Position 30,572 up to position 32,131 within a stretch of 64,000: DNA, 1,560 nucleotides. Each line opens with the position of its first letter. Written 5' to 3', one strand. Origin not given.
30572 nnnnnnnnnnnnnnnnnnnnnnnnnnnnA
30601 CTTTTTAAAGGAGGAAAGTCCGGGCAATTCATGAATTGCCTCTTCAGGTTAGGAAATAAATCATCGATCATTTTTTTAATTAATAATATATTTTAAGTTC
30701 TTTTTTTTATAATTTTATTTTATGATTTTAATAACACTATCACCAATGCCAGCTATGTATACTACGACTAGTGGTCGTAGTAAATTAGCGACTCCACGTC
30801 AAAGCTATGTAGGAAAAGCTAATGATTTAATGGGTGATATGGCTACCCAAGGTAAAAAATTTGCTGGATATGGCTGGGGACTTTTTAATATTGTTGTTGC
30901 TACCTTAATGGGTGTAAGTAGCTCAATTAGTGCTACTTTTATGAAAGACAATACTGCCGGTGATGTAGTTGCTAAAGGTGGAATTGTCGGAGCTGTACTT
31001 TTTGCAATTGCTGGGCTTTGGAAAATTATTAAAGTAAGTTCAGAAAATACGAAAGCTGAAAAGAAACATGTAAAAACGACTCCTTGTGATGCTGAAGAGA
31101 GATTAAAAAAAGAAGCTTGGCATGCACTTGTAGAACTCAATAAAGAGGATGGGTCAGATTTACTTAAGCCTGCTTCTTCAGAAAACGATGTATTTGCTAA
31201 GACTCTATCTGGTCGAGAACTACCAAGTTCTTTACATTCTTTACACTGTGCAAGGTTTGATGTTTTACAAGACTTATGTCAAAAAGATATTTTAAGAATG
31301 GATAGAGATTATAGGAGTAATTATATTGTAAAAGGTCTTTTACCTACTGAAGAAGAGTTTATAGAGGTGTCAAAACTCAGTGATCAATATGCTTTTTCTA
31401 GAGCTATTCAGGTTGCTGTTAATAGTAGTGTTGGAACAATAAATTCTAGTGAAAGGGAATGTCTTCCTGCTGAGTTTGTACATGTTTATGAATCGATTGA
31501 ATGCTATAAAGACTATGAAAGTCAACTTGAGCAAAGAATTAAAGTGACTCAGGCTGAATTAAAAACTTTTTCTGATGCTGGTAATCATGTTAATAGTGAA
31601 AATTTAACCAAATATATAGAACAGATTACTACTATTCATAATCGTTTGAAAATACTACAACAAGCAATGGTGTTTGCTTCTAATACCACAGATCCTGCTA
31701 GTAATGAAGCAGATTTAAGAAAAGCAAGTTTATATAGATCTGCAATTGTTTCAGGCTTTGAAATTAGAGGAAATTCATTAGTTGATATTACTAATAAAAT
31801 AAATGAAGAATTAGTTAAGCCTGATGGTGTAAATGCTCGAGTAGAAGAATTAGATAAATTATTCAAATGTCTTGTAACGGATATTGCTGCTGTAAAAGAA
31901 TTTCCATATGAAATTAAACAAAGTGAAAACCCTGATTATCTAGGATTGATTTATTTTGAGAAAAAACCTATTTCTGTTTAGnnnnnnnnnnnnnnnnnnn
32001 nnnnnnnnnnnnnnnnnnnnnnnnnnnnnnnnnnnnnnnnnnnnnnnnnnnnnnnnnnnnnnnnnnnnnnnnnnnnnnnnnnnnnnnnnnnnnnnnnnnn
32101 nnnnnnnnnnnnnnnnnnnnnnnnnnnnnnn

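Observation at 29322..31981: Islet between folK and queF containing two co-oriented unknown membrane proteins with complementary topologies and a Pro/Thr-rich tail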

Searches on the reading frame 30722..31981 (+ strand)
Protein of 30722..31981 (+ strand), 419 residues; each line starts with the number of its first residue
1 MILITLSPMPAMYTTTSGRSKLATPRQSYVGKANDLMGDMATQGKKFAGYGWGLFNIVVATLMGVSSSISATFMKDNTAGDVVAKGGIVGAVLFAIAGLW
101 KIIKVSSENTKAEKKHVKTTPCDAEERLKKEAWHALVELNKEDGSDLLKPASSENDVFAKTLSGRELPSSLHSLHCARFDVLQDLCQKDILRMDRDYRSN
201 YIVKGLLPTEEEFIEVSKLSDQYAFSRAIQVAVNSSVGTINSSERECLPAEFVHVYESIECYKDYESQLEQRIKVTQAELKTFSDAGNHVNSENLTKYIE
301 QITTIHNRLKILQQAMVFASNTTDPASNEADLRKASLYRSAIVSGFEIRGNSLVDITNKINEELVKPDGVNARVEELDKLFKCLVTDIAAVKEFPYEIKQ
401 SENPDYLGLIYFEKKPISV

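Call 3: search_protein_families(library=pfam, proteins=[window:30722-31981:+], max_evalue=0.1)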
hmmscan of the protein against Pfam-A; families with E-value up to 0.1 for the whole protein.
window:30722-31981:+ (419 aa): 1 family
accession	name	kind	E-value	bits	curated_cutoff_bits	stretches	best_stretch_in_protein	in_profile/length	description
PF22326.1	MMS21_N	-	0.033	14.7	27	1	254-325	7-78/103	E3 SUMO-protein ligase MMS21, N-terminal domain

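Call 5: find_homologous_proteins(query=window:30722-31981:+, max_evalue=0.001)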
Query window:30722-31981:+ (419 aa): 2 proteins with E <= 0.001 among 6710 candidates.
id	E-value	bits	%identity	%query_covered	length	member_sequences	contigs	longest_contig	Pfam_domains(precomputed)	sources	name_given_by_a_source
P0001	3.9e-274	927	100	100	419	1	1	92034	-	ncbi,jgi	jgi:hypothetical protein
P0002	1.9e-42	164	32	90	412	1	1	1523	-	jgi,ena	-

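Call 7: find_encoding_contigs(protein=P0001, flank=10000, max_places=4)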
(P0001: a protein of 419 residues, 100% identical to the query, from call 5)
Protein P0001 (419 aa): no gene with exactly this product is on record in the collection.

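Call 8: find_encoding_contigs(protein=P0002, flank=10000, max_places=4)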
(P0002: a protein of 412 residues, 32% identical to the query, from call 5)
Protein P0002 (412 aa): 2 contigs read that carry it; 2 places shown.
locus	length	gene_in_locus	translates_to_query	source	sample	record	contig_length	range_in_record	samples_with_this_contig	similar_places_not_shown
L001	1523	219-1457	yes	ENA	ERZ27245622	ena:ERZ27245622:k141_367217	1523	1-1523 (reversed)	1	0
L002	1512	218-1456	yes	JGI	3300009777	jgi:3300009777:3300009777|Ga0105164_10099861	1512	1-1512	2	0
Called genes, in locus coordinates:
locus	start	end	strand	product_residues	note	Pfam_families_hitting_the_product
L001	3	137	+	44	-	?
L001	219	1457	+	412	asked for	-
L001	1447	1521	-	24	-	?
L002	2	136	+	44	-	?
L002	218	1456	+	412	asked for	-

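Call 14: find_related_loci(query=A1, collection=genome_contigs, flank=10000)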
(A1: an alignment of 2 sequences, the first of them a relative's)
Query A1 (419 aa) in genome_contigs; peptide patterns used: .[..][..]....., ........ (x = any residue, [..] = any of these).
74 stretches matched a pattern, but none encodes a relative of the query by tblastn (E <= 1e-3).
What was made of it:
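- Tried and rejected: A GTDB genome scan with the B patterns found nothing (call 14).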

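Call 23: find_homologous_proteins(query=A2, max_evalue=0.001)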
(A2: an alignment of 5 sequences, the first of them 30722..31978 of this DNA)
Query A2 (5 sequences) (419 aa, profile of the alignment): 5 proteins with E <= 0.001 among 8000 candidates.
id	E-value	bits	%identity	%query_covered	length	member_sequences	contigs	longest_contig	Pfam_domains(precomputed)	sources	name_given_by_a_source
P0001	1.1e-156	540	100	100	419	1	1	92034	-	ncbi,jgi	jgi:hypothetical protein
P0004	1.8e-150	520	22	32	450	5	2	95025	-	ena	-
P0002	3.3e-139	483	32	90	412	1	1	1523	-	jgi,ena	-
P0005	2.1e-131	457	23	34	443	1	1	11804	-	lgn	-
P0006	2.7e-71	259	24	33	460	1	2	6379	-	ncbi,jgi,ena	-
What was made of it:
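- Tried and rejected: A search with a 5-sequence profile of B found only 5 proteins (call 23).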

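Call 33: search_protein_representatives(alignment_id=A4)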
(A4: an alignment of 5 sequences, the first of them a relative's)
Query: 5 sequences, 444 profile positions. Proteins with E-value up to 0.001 (for the whole library): 54; up to 1e-10: 48; up to 1e-30: 19. The best 54 are listed.
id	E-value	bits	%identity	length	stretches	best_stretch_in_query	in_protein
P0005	4.8e-227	770.4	-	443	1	1-444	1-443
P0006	4.1e-199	678.3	-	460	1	3-444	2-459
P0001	1.6e-131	455.6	-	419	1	3-433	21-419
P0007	5.1e-107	374.8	-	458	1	1-441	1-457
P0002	9.1e-104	364.1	-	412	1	3-432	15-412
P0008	2.9e-57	210.8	-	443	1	24-406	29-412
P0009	9.2e-47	176.2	-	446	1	23-405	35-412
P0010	7.5e-45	169.9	-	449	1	14-401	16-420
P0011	1.7e-44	168.7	-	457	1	10-400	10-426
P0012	5.1e-44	167.2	-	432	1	23-409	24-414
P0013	2.4e-40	155.1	-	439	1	25-409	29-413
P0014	7.1e-40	153.5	-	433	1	100-427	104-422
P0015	2.1e-39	151.9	-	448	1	4-418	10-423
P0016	1.4e-38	149.2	-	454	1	65-409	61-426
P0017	1.9e-38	148.8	-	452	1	93-402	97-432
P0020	8.0e-34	133.5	-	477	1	21-389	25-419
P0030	1.8e-24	102.7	-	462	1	56-416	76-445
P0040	1.6e-17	79.8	-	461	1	65-409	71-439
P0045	2.1e-14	69.5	-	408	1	24-392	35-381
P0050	2.5e-12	62.7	-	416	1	25-373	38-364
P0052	4.1e-10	55.4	-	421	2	304-384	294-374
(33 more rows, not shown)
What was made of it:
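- A profile search finds about 50 full-length B relatives (call 33).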

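Call 35: predict_structure(alignment_id=A4)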
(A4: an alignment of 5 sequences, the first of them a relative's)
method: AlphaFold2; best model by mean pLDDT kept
length: 419 residues; sequences in the alignment: 5
mean_pLDDT: 50.9   pTM: 0.53
mean pLDDT of the five models: 50.9, 50.7, 49.9, 47.6, 43.4
residues with pLDDT >= 90: 0; 70-90: 90; 50-70: 104; < 50: 225
segments of 3 or more residues with pLDDT < 50: 1-146, 148-214, 416-419
pLDDT, mean of each block of 10 residues (from residue 1): 23 23 26 34 35 37 32 33 33 34 29 29 35 36 45 40 33 37 39 35 36 51 65 59 67 84 67 65 55 67 79 86 67 79 79 66 84 78 65 62 56 49
secondary structure, 60 per line:
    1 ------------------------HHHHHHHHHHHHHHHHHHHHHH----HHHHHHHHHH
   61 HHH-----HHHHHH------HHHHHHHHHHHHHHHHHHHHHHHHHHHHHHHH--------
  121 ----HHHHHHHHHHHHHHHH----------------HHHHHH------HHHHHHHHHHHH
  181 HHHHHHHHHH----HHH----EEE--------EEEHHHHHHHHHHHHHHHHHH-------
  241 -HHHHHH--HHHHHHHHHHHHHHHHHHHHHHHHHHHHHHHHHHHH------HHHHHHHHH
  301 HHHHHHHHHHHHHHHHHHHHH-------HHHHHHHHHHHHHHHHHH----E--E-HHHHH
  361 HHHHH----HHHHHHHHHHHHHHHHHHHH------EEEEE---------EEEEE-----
elements in order: H25-46 H51-63 H69-74 H81-112 H125-140 H157-162 H169-190 E202-204 E213-215 H216-233 H242-247 H250-285 H292-321 H329-346 H356-365 H370-389 E396-400 E410-414
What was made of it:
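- Tried and rejected: The first AlphaFold run, with 5 sequences, was poor (pLDDT 51, call 35).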

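Call 38: find_encoding_contigs(protein=P0008, flank=8000, max_places=3)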
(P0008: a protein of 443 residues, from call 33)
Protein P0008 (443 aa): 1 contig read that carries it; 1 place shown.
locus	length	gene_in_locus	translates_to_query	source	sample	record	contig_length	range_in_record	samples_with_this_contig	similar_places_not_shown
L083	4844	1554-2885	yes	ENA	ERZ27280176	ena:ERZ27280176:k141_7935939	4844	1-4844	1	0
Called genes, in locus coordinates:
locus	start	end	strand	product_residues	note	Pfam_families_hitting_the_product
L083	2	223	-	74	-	?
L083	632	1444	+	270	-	-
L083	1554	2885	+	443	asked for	-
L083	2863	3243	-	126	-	PF01227:GTP_cyclohydroI (weak), PF14489:QueF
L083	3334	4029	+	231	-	PF13411:MerR_1 (weak)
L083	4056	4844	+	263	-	?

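Call 39: find_encoding_contigs(protein=P0020, flank=8000, max_places=3)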
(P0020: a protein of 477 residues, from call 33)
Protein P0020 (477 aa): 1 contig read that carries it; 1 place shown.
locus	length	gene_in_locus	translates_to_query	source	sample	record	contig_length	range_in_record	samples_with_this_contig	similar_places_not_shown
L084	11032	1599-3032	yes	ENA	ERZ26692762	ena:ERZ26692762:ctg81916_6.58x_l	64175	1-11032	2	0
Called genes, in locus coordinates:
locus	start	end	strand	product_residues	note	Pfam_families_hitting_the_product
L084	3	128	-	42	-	?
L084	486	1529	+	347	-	-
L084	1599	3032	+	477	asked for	-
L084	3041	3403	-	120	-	PF14489:QueF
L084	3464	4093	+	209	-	PF13411:MerR_1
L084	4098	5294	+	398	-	PF01264:Chorismate_synt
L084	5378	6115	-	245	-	PF01209:Ubie_methyltran, PF13489:Methyltransf_23 (weak), PF05175:MTS (weak), PF13847:Methyltransf_31, PF08241:Methyltransf_11, PF08242:Methyltransf_12, PF13649:Methyltransf_25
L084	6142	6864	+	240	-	PF12895:ANAPC3 (faint), PF07719:TPR_2 (faint), PF14559:TPR_19 (faint)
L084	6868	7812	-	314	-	PF00698:Acyl_transf_1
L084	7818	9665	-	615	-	PF01807:Zn_ribbon_DnaG, PF08275:DNAG_N, PF01751:Toprim, PF13155:Toprim_2, PF13662:Toprim_4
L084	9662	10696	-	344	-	PF01118:Semialdhyde_dh, PF22698:Semialdhyde_dhC_1, PF02774:Semialdhyde_dhC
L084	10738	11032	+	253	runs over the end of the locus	PF13353:Fer4_12, PF04055:Radical_SAM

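Call 40: find_encoding_contigs(protein=P0040, flank=8000, max_places=3)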
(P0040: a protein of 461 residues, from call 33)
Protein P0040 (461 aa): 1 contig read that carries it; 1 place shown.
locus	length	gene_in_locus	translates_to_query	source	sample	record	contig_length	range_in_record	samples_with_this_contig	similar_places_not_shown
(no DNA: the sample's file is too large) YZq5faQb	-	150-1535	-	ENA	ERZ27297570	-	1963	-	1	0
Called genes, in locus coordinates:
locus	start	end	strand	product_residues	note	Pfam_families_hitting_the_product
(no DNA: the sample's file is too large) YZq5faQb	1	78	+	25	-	?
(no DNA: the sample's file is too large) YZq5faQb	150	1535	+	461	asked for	-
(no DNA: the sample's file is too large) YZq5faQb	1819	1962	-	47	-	?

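Call 41: find_encoding_contigs(protein=P0050, flank=8000, max_places=3)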
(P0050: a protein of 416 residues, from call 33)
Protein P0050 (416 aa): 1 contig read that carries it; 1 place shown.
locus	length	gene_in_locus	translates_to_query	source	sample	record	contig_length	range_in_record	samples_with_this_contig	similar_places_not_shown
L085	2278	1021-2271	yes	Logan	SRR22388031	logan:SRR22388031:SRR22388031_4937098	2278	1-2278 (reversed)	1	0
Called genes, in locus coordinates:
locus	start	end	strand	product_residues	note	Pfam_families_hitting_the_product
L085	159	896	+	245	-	-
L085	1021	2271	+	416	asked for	-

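Call 42: find_encoding_contigs(protein=P0030, flank=8000, max_places=3)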
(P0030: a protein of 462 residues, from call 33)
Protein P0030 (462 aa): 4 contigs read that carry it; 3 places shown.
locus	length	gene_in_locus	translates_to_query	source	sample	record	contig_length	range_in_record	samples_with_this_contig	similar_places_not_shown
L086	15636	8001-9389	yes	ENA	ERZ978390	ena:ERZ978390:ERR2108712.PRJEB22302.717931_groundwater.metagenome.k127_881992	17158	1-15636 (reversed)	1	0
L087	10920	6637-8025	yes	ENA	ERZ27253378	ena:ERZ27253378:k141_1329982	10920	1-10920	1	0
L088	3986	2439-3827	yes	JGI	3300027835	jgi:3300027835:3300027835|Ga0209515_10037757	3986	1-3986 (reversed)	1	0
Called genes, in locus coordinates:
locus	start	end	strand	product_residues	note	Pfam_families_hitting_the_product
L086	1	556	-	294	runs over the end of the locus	PF03746:LamB_YcsF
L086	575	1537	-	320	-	PF00890:FAD_binding_2 (faint), PF01266:DAO (faint), PF01946:Thi4 (weak), PF03486:HI0933_like (faint), PF07992:Pyr_redox_2, PF12831:FAD_oxidored (weak), PF13738:Pyr_redox_3, PF00070:Pyr_redox, +1 more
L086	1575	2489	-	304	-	PF01882:DUF58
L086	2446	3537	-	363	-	PF02770:Acyl-CoA_dh_M, PF00441:Acyl-CoA_dh_1, PF08028:Acyl-CoA_dh_2, PF22924:ACOX_C_alpha1 (faint)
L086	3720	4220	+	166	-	-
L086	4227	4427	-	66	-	-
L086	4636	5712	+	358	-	PF15891:Nuc_deoxyri_tr2 (weak)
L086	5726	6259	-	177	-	PF01288:HPPK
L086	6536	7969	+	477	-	-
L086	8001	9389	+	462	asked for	-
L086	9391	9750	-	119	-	PF01227:GTP_cyclohydroI (weak), PF14489:QueF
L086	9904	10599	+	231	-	PF13411:MerR_1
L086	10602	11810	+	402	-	PF01264:Chorismate_synt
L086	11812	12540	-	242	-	PF01209:Ubie_methyltran, PF13489:Methyltransf_23, PF13649:Methyltransf_25, PF13847:Methyltransf_31, PF08241:Methyltransf_11, PF08242:Methyltransf_12 (weak)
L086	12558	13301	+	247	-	PF23914:TPR_CcmH_CycH (faint), PF13424:TPR_12 (faint), PF13432:TPR_16 (faint), PF14559:TPR_19 (faint), PF00515:TPR_1 (faint), PF07719:TPR_2 (faint), PF13176:TPR_7 (faint), PF13181:TPR_8 (faint), +2 more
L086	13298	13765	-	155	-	-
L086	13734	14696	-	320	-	PF00698:Acyl_transf_1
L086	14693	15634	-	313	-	?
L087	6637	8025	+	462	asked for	-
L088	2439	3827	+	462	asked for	-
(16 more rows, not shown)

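Call 43: predict_structure(alignment_id=A5)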
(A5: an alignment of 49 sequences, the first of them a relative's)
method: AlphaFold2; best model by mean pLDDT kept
length: 419 residues; sequences in the alignment: 49
mean_pLDDT: 80.5   pTM: 0.73
mean pLDDT of the five models: 80.5, 77.6, 76.4, 75.4, 75.4
residues with pLDDT >= 90: 126; 70-90: 214; 50-70: 49; < 50: 30
segments of 3 or more residues with pLDDT < 50: 1-28
pLDDT, mean of each block of 10 residues (from residue 1): 33 38 46 63 77 87 89 81 87 88 85 78 82 79 64 56 67 85 87 80 82 88 92 85 94 96 89 70 66 81 93 95 83 93 95 91 96 94 88 88 83 86
secondary structure, 60 per line:
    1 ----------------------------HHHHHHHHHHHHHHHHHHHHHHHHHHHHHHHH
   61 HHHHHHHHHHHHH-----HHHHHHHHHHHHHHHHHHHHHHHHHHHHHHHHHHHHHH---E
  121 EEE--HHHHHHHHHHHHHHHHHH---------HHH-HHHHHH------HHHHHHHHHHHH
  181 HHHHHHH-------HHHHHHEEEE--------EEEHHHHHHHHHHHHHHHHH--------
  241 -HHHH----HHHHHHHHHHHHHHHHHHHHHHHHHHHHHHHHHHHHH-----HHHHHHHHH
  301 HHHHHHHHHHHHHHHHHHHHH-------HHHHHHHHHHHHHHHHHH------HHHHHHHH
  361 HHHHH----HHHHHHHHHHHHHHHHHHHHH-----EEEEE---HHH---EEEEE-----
elements in order: H29-73 H79-116 E120-123 H126-143 H157-162 H169-187 H195-200 E201-204 E213-215 H216-232 H242-245 H250-286 H292-321 H329-346 H353-365 H370-390 E396-400 E410-414
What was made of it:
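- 30722..31981 (+): ORF-B, 419 aa. It has a disordered N-tail, an N-terminal membrane hairpin and a helical soluble domain with a small C-terminal beta element (FPY motif). AlphaFold2 model with 49 sequences: pLDDT 80.5, pTM 0.73 (call 43).
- Tried and rejected: The second, with 49 sequences, was good (call 43).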

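Call 55: search_protein_families(library=pfam, alignment_id=A5, max_evalue=0.05)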
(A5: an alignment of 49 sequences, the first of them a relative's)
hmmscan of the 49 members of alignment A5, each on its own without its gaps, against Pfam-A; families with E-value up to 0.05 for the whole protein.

A. member 1, P0001 (419 aa): 1 family
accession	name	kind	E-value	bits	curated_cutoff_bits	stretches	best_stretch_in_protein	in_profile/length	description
PF22326.1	MMS21_N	-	0.033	14.7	27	1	254-325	7-78/103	E3 SUMO-protein ligase MMS21, N-terminal domain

B. families by the number of members that match (of 49 scanned): 14 families
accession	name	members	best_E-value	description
PF17541.7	TssC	1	0.0023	Type VI secretion system, TssC, VipB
PF22719.1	SNaCT12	1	0.003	Short NACHT-associated C-Terminal domain, family 12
PF24615.2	Spectrin_Anc-1_2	1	0.0039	Nuclear anchorage protein 1, spectrin repeat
PF13646.12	HEAT_2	1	0.0041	HEAT repeats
PF21087.2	Glyco_hydro_134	1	0.0043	Glycosyl hydrolase family 134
PF10392.15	COG5_N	1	0.011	Conserved oligomeric Golgi complex subunit 5, N-terminal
PF20712.2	CyanoTRADDas_TM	1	0.016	Cyanobacterial TRADD-N associated 2-Transmembrane domain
PF16809.10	NleF_casp_inhib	1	0.016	NleF caspase inhibitor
PF07332.16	Phage_holin_3_6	1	0.029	Putative Actinobacterial Holin-X, holin superfamily III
PF21980.2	MksE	1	0.032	Condensin complex protein MksE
PF22326.1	MMS21_N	1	0.033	E3 SUMO-protein ligase MMS21, N-terminal domain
PF16035.10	Chalcone_2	1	0.037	Chalcone isomerase like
PF15374.11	CCDC71L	1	0.041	Coiled-coil domain-containing protein 71L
PF00828.25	Ribosomal_L27A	1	0.042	Ribosomal proteins 50S-L15, 50S-L18e, 60S-L27A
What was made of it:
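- On PF20712 CyanoTRADDas_TM (2-TM domain): One of 49 B relatives reaches E=0.016 (call 55).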
